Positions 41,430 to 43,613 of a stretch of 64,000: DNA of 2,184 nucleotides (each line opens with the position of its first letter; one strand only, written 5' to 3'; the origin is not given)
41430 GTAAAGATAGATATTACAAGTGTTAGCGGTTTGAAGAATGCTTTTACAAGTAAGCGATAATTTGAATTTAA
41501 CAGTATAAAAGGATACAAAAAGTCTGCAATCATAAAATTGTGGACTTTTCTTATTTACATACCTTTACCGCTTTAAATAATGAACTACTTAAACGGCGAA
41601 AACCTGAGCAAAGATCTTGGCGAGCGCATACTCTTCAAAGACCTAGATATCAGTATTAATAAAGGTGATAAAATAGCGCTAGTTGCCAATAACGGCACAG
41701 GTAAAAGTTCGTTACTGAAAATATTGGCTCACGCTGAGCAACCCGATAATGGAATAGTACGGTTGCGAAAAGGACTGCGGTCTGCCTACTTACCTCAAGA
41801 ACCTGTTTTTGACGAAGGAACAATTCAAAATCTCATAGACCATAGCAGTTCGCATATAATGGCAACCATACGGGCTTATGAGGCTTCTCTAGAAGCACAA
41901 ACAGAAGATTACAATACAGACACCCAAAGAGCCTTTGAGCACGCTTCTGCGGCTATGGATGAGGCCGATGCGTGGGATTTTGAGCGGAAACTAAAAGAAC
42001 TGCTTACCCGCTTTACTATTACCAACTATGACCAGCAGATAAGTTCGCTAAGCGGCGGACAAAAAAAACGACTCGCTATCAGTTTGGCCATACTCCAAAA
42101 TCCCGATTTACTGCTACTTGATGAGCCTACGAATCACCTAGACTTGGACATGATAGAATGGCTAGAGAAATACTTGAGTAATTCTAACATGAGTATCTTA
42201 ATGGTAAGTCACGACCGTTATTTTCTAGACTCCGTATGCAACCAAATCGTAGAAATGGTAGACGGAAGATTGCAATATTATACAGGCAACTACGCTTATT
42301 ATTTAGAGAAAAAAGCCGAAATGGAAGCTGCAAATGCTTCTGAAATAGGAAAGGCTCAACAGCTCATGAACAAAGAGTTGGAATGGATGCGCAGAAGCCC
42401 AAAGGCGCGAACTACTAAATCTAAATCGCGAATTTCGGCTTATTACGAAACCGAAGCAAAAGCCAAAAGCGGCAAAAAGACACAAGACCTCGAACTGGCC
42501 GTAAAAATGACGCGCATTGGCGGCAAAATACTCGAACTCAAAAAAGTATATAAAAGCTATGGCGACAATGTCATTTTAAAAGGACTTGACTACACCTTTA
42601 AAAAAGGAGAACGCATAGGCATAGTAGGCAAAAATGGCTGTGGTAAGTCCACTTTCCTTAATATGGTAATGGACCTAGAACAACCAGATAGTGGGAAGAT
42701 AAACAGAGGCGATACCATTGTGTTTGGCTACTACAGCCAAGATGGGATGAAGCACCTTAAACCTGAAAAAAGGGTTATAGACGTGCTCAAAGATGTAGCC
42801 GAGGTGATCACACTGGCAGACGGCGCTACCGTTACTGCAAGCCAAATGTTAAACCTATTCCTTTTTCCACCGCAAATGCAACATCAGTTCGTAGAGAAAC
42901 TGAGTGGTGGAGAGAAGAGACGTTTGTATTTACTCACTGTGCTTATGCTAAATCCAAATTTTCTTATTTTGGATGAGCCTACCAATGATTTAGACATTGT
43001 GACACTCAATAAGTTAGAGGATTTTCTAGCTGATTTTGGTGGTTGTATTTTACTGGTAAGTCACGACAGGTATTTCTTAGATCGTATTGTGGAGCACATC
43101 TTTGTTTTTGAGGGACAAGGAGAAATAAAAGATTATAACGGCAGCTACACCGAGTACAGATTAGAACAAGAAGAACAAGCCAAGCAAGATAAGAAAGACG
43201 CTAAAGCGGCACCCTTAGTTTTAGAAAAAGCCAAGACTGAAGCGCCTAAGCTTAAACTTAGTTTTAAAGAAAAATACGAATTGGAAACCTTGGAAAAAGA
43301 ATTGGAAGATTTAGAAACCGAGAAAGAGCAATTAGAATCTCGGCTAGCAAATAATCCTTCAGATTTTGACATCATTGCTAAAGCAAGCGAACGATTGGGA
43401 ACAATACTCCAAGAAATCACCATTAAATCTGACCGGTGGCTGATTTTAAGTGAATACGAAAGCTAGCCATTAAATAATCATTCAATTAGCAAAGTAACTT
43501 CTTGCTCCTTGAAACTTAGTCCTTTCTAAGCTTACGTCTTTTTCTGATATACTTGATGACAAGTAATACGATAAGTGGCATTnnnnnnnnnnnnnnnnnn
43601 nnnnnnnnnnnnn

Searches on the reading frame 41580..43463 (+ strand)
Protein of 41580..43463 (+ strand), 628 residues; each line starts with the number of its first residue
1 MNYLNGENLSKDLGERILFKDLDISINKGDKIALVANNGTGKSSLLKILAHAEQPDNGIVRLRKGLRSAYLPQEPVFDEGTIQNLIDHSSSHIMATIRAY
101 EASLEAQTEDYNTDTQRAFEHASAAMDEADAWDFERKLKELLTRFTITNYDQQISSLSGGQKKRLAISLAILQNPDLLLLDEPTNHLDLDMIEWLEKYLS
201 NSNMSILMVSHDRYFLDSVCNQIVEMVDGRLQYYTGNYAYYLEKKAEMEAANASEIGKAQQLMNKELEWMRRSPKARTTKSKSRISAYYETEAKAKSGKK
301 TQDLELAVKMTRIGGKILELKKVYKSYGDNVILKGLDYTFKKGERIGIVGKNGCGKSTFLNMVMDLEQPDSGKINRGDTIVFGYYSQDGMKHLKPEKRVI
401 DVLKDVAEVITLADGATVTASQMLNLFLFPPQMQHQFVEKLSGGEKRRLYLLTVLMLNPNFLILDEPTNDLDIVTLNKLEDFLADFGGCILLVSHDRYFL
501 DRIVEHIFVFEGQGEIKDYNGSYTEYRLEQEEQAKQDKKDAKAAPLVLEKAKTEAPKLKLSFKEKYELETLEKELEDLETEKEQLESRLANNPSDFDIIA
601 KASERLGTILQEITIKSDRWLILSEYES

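Call 59: search_protein_families(library=pfam, proteins=[window:41580-43463:+], max_evalue=0.001)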
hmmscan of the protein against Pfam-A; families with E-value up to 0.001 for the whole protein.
window:41580-43463:+ (628 aa): 9 families
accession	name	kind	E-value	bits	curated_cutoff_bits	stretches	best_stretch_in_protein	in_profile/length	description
PF00005.33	ABC_tran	-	1.3e-50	172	25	2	333-469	1-137/137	ABC transporter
PF13304.12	AAA_21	-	9.2e-15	55.9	27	1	151-217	232-304/304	AAA domain, putative AbiEii toxin, Type IV TA system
PF16326.10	ABC_tran_CTD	-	8.2e-14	52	32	1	559-625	1-69/69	ABC transporter C-terminal domain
PF12848.13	ABC_tran_Xtn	-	2.5e-11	44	25.9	1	224-301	1-80/85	ABC transporter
PF02463.25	SMC_N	-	1.5e-10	41.3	40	1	32-226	27-211/220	RecF/RecN/SMC N terminal domain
PF00006.31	ATP-synt_ab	-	2.3e-06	27.9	29.5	0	339-366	10-37/213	ATP synthase alpha/beta family, nucleotide-binding domain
PF13401.12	AAA_22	-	8.9e-06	26.5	27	0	348-493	10-121/130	AAA domain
PF13555.12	AAA_29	-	4.5e-05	23.6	27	0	340-364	19-43/61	P-loop containing region of AAA domain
PF13175.12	AAA_15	-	4.9e-05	23.6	32.1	0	19-252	14-248/374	AAA ATPase domain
